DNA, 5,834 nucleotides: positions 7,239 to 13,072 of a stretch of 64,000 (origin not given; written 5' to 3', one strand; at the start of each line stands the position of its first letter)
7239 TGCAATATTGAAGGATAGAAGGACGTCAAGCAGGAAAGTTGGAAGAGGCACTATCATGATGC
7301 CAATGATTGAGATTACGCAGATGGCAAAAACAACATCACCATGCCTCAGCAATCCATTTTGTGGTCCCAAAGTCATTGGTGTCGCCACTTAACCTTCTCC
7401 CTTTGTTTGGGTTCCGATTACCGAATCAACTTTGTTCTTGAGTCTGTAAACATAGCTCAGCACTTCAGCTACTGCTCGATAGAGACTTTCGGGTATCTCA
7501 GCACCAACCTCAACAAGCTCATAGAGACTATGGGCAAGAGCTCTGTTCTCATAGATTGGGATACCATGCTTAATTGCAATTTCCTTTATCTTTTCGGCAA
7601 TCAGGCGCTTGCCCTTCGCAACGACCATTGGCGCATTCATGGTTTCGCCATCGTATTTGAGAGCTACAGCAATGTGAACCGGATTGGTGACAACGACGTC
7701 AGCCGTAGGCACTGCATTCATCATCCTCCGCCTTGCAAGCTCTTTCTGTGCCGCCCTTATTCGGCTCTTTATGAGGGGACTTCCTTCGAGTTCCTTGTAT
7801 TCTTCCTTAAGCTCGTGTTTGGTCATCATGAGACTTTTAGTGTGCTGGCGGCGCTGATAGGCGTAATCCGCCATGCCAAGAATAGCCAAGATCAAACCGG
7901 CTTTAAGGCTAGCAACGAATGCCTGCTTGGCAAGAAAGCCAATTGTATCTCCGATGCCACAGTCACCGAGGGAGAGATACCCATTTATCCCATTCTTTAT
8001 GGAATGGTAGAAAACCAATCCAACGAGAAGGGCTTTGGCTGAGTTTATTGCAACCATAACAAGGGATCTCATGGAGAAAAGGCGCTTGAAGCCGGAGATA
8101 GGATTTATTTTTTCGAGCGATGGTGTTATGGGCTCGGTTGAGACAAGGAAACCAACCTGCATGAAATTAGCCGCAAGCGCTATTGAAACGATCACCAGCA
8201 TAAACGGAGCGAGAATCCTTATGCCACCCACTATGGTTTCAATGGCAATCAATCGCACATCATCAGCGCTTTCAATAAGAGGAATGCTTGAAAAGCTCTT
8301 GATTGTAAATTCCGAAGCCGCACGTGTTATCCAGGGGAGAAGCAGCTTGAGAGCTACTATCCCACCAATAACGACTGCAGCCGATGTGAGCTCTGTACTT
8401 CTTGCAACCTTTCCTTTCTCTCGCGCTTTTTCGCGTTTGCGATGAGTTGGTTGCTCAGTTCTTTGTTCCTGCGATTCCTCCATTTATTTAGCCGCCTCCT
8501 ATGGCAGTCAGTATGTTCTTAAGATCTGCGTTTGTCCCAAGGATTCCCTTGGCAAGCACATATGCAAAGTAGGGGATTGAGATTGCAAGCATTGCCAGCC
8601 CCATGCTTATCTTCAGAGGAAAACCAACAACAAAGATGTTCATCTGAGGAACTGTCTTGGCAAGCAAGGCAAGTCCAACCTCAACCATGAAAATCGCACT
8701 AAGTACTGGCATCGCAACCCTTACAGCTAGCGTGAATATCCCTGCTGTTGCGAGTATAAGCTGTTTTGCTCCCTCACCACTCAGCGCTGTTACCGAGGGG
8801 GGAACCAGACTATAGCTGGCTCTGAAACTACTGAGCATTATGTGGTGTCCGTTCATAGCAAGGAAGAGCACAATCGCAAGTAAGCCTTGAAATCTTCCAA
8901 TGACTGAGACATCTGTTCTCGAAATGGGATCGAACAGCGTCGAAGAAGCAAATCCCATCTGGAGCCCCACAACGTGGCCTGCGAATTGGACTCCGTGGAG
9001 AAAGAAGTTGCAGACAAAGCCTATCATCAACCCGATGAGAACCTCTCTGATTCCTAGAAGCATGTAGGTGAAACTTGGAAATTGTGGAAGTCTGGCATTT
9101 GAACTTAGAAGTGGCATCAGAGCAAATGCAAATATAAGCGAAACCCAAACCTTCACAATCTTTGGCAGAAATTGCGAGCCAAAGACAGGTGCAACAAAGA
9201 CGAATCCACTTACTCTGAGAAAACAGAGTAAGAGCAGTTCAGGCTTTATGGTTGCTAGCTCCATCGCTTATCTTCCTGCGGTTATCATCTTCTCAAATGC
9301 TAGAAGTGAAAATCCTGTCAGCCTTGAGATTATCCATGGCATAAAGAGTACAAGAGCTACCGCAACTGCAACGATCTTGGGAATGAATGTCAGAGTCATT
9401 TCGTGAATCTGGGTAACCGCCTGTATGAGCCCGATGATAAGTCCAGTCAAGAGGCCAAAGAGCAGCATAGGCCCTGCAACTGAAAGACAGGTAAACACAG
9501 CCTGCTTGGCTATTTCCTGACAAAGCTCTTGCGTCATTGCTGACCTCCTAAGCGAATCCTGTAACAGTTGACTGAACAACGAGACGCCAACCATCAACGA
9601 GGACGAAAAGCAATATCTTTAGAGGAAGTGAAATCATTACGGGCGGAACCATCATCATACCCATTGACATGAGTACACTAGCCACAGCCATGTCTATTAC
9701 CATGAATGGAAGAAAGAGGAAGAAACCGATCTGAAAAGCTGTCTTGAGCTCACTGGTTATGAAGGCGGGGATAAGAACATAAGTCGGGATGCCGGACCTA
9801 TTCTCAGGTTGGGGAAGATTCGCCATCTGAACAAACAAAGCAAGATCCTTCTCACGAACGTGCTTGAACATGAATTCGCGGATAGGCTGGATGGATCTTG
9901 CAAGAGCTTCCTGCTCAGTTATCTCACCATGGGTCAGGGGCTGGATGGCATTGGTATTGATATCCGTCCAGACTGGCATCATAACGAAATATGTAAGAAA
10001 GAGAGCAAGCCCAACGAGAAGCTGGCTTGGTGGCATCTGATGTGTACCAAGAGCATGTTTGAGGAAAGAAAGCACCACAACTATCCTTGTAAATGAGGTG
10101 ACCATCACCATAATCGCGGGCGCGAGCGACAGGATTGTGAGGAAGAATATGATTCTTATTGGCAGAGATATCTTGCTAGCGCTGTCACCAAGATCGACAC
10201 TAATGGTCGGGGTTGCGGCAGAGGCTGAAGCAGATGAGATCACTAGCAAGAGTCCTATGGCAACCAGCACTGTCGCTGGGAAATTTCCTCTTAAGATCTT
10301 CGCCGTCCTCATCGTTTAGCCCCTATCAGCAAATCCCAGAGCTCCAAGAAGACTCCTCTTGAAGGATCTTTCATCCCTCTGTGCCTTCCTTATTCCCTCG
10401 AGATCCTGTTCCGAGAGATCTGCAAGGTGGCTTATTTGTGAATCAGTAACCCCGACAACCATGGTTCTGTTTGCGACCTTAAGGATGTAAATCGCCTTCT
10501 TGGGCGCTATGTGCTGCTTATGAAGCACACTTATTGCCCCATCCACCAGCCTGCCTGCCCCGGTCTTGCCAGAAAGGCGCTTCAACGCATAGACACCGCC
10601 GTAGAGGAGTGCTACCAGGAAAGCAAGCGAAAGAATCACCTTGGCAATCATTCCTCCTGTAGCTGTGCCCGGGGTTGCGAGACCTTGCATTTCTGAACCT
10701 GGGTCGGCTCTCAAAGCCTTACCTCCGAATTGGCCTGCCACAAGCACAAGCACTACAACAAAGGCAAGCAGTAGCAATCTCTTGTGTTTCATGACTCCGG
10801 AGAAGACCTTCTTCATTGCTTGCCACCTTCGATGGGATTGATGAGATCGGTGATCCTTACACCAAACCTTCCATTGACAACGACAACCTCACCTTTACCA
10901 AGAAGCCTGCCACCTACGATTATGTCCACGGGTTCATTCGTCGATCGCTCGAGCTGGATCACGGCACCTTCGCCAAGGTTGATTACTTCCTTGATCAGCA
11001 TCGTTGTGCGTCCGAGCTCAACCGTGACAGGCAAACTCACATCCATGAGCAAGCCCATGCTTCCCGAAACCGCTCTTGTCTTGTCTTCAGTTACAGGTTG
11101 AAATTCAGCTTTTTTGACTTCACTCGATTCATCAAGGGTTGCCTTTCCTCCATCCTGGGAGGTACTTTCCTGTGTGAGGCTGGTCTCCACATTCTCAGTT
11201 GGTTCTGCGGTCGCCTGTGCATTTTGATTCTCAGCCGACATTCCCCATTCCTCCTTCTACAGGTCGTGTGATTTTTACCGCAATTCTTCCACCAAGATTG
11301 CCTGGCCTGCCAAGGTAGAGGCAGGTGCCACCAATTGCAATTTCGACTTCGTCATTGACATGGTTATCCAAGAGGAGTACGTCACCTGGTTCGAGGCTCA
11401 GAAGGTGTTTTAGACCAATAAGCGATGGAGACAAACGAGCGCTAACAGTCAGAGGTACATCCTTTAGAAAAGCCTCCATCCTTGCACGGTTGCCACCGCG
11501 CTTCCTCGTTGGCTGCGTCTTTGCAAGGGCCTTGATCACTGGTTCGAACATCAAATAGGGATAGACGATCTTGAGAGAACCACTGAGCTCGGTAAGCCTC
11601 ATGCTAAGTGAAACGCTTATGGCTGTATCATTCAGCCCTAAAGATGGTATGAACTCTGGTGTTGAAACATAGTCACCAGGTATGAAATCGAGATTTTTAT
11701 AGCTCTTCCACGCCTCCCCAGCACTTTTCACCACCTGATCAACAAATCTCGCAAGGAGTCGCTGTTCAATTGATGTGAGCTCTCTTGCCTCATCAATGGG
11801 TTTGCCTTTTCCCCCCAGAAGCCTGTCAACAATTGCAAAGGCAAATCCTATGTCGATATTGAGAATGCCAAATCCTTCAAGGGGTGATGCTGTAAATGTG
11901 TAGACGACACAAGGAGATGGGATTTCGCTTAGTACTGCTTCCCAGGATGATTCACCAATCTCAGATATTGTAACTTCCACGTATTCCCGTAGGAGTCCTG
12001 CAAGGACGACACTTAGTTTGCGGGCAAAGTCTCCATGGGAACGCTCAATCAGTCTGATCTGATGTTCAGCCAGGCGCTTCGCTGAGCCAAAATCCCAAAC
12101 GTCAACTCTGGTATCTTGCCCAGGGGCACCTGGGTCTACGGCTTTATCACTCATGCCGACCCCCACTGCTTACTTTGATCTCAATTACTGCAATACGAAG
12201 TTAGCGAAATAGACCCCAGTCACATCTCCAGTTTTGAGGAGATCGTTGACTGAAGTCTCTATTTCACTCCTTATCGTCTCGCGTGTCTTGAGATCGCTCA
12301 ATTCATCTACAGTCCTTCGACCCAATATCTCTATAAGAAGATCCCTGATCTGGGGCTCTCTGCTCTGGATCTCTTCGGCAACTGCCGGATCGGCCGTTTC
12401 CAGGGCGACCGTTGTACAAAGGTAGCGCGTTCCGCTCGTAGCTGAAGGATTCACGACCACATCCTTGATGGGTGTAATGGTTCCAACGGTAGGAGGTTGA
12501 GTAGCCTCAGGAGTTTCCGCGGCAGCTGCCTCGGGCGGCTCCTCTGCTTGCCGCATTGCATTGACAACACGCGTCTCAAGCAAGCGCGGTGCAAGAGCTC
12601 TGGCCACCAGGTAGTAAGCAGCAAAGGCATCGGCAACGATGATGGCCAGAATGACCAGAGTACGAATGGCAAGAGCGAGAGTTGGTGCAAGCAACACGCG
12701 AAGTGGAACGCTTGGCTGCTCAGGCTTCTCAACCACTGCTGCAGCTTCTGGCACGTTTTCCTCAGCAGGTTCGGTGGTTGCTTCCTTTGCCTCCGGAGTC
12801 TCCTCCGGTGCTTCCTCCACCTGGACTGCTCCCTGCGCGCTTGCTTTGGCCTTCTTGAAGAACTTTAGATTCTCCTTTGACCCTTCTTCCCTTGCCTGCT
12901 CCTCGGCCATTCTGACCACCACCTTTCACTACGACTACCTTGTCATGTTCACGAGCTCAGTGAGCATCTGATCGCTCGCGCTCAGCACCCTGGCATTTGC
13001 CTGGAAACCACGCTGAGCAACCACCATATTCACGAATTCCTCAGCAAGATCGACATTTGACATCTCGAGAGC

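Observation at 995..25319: Firmicutes-type fla operon synteny driven by sigma-54 promoters and an FlrBC-like two-component system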

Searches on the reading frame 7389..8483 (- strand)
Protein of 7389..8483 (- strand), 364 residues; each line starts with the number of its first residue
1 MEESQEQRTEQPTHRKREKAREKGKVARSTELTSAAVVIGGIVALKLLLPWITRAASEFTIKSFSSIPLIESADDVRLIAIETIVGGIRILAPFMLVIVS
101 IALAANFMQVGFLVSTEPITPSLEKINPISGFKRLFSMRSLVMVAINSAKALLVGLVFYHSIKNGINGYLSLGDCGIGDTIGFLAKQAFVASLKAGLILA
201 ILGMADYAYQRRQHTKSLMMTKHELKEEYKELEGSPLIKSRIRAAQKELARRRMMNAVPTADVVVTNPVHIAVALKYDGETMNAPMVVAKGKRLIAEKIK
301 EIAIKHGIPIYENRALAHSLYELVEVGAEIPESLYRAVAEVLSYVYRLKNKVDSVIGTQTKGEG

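Call 5: search_protein_families(library=ncbifam, proteins=[window:7389-8483:-])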
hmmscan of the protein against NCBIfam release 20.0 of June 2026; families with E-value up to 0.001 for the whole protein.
window:7389-8483:- (364 aa): 9 families
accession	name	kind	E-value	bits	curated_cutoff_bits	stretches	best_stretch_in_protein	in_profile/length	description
TIGR00328.1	flhB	equivalog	3.7e-113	378.3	349.25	1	6-351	1-347/348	flagellar biosynthesis protein FlhB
NF009411.0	PRK12772.1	equivalog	7.9e-95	318.5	739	1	5-351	262-609/610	fused FliR family export protein/FlhB family type III secretion system protein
TIGR01404.2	FlhB_rel_III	equivalog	1.6e-87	294.1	358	1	8-347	2-340/341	type III secretion system export apparatus subunit SctU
NF009117.0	PRK12468.1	equivalog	3.4e-67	226.9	712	1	2-350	3-352/386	flagellar biosynthesis protein FlhB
NF009364.0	PRK12721.1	equivalog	3.6e-66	223.7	381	1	7-350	3-345/352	EscU/YscU/HrcU family type III secretion system export apparatus switch protein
NF004950.0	PRK06298.1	equivalog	1e-55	189.3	434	1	7-351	3-347/360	type III secretion system protein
NF009412.0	PRK12773.1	equivalog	1.7e-50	171.9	886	1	5-347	300-644/649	flagellar biosynthesis protein FlhB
NF006017.0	PRK08156.1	equivalog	4.6e-44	151.1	394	1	7-324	3-314/367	EscU/YscU/HrcU family type III secretion system export apparatus switch protein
TIGR00789.1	flhB_rel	hypoth_equivalog_domain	2.1e-22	79.1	117.35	1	270-352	3-84/84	FlhB-like flagellar biosynthesis protein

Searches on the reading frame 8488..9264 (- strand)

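Call 5: search_protein_families(library=ncbifam, proteins=[window:8488-9264:-])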
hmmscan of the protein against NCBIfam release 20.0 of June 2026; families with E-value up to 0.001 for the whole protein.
window:8488-9264:- (258 aa): 5 families
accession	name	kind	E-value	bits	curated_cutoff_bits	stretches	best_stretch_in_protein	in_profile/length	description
TIGR01400.1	fliR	equivalog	9e-56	189.2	168.6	1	11-241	4-234/245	flagellar biosynthetic protein FliR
NF009411.0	PRK12772.1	equivalog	1.7e-46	158.8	739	1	11-251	10-250/610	fused FliR family export protein/FlhB family type III secretion system protein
TIGR01401.1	fliR_like_III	equivalog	2.8e-34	118.8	163.05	1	11-234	11-234/253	type III secretion system export apparatus subunit SctT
NF009416.1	PRK12780.1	equivalog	1.7e-18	67.1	306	1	11-227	9-227/247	flagellar biosynthesis protein FliR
NF011876.0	PRK15349.1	equivalog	3.8e-14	53.2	275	1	13-233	14-237/259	EscT/YscT/HrcT family type III secretion system export apparatus protein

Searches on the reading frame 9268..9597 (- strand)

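Call 5: search_protein_families(library=ncbifam, proteins=[window:9268-9597:-])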
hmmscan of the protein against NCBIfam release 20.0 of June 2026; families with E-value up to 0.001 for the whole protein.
window:9268-9597:- (109 aa): 5 families
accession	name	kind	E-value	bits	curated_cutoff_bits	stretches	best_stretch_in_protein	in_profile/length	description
TIGR01402.1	fliQ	equivalog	2e-26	91.9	88.9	1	21-105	1-85/88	flagellar biosynthesis protein FliQ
NF004671.0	PRK06010.1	subfamily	1.2e-22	79.7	104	1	23-105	3-85/88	flagellar biosynthesis protein FliQ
TIGR01403.1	fliQ_rel_III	equivalog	1.5e-13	50.6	76.5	1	28-103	4-79/81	type III secretion system export apparatus subunit SctS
NF011877.0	PRK15350.1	equivalog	7.2e-10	39.2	104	1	29-95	9-75/88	EscS/YscS/HrcS family type III secretion system export apparatus protein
NF011861.0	PRK15333.1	equivalog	5e-07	30.1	108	1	32-93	10-71/86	EscS/YscS/HrcS family type III secretion system export apparatus protein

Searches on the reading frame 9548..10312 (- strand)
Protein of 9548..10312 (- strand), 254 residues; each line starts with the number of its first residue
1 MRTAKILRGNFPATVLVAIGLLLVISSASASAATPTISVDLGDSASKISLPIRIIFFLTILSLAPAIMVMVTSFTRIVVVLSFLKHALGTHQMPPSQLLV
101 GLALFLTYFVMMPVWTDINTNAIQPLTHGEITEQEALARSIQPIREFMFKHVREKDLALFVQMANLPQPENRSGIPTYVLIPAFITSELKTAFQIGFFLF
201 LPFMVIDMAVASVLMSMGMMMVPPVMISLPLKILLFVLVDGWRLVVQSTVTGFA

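Call 6: search_protein_families(library=ncbifam, proteins=[window:9548-10312:-])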
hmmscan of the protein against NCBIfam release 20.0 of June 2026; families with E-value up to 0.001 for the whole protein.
window:9548-10312:- (254 aa): 4 families
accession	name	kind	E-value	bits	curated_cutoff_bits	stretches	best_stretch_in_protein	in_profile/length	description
TIGR01103.1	fliP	equivalog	1.9e-84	282.4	217.45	1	57-253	1-197/197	flagellar type III secretion system pore protein FliP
NF009438.0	PRK12797.1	subfamily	1.8e-58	197.9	179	1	50-251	7-214/217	EscR/YscR/HrcR family type III secretion system export apparatus protein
TIGR01102.1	yscR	equivalog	3.5e-53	180.4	208.6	1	55-247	2-200/202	type III secretion system export apparatus subunit SctR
NF009437.0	PRK12796.1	equivalog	1.3e-40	139.5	263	1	52-251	6-215/223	EscR/YscR/HrcR family type III secretion system export apparatus protein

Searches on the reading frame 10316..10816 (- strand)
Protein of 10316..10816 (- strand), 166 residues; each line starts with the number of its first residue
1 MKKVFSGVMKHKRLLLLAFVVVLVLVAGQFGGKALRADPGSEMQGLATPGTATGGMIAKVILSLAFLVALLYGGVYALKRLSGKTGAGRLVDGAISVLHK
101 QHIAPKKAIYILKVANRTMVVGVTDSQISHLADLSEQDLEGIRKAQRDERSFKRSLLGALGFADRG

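Call 6: search_protein_families(library=ncbifam, proteins=[window:10316-10816:-])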
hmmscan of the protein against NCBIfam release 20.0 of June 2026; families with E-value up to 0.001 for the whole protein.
window:10316-10816:- (166 aa): 2 families
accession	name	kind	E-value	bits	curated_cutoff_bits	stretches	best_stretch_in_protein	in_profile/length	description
TIGR03500.1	FliO_TIGR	equivalog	8e-16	57.9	55.25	1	64-134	1-70/70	flagellar biosynthetic protein FliO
NF009951.1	PRK13415.1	equivalog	0.0009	19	242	0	58-140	73-151/219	flagella biosynthesis regulatory protein FliZ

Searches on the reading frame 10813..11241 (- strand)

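Call 6: search_protein_families(library=ncbifam, proteins=[window:10813-11241:-])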
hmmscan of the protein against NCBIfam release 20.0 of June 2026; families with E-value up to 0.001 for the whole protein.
window:10813-11241:- (142 aa): 12 families
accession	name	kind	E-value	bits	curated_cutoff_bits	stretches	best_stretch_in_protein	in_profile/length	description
NF005995.1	PRK08119.1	equivalog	2.6e-33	116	218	1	6-137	242-373/376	flagellar motor switch phosphatase FliY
TIGR02480.1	fliN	equivalog_domain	9.2e-28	96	84.05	1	62-135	2-75/77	flagellar motor switch protein FliN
NF006272.1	PRK08432.1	equivalog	4.3e-22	79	219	1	37-133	174-263/274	flagellar motor switch protein FliY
NF005275.1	PRK06782.1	equivalog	4.2e-18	65.4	681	1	32-134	411-516/516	flagellar motor switch protein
TIGR02551.1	SpaO_YscQ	equivalog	7.9e-18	65.4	100.8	1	34-133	227-300/300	type III secretion system cytoplasmic ring protein SctQ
NF006273.1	PRK08433.1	equivalog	1.2e-14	54.5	114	1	60-134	13-87/100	flagellar motor switch protein FliN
NF006018.0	PRK08158.1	equivalog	3.5e-09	36.1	223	1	69-132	229-294/303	YscQ/HrcQ family type III secretion apparatus protein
NF005277.0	PRK06789.1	equivalog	5.6e-09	35.9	81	1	65-133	4-72/74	flagellar motor switch protein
NF005276.0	PRK06788.1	equivalog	8.2e-09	35.6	98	1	38-132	4-98/119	flagellar motor switch protein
TIGR01397.1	fliM_switch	equivalog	3.1e-08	33.1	219.6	1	64-134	249-319/320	flagellar motor switch protein FliM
NF004605.0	PRK05933.1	equivalog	2.9e-07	29.8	536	1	15-131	251-370/372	type III secretion system protein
NF005956.0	PRK08035.1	equivalog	4.3e-07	29.4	230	1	35-131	236-314/323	YscQ/HrcQ family type III secretion apparatus protein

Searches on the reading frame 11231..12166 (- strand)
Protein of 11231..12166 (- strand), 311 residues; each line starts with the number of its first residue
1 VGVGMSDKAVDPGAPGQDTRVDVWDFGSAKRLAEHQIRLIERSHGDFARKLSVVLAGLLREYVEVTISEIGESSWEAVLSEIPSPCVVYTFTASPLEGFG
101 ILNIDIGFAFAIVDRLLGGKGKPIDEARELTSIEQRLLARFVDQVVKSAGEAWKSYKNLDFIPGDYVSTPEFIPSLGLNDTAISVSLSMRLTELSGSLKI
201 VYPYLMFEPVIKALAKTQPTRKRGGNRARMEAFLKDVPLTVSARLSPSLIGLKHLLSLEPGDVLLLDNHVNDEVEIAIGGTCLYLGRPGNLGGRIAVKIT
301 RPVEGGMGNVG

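Call 6: search_protein_families(library=ncbifam, proteins=[window:11231-12166:-])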
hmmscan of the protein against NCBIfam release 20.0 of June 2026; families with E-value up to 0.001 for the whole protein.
window:11231-12166:- (311 aa): 6 families
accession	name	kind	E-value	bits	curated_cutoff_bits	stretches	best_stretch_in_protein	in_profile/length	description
TIGR01397.1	fliM_switch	equivalog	4.5e-61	206.7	219.6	1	14-303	26-319/320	flagellar motor switch protein FliM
NF005275.1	PRK06782.1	equivalog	7.7e-11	41.4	681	1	198-301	413-514/516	flagellar motor switch protein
TIGR02480.1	fliN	equivalog_domain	1e-08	34.9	84.05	1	233-300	4-71/77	flagellar motor switch protein FliN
NF005995.1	PRK08119.1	equivalog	2.5e-08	33.8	218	0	226-283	294-350/376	flagellar motor switch phosphatase FliY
NF005194.1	PRK06666.1-5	equivalog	7e-08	32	206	1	18-279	33-302/327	flagellar motor switch protein FliM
TIGR02551.1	SpaO_YscQ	equivalog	2.4e-06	27.7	100.8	1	230-300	228-298/300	type III secretion system cytoplasmic ring protein SctQ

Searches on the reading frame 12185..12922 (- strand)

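Call 6: search_protein_families(library=ncbifam, proteins=[window:12185-12922:-])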
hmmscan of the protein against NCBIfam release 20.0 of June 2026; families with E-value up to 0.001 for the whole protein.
window:12185-12922:- (245 aa): 6 families
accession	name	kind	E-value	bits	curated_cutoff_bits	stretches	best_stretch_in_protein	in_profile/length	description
NF006283.1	PRK08455.1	equivalog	4.1e-25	88.5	187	1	88-245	24-182/182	flagellar basal body-associated protein FliL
NF005826.1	PRK07718.1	equivalog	1.7e-11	44.2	140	1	170-245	68-143/143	flagellar basal body-associated protein FliL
NF005435.1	PRK07021.1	equivalog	8.8e-10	38.6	131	1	123-245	32-157/157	flagellar basal body-associated protein FliL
NF004285.1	PRK05696.1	equivalog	5.7e-07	29.5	179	1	100-245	36-171/171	flagellar basal body-associated protein FliL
NF009420.1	PRK12785.1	equivalog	4.3e-06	26.6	197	1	105-245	41-161/161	flagellar basal body-associated protein FliL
NF005175.0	PRK06654.1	equivalog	1.1e-05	25.2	218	1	177-242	114-176/181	flagellar basal body-associated protein FliL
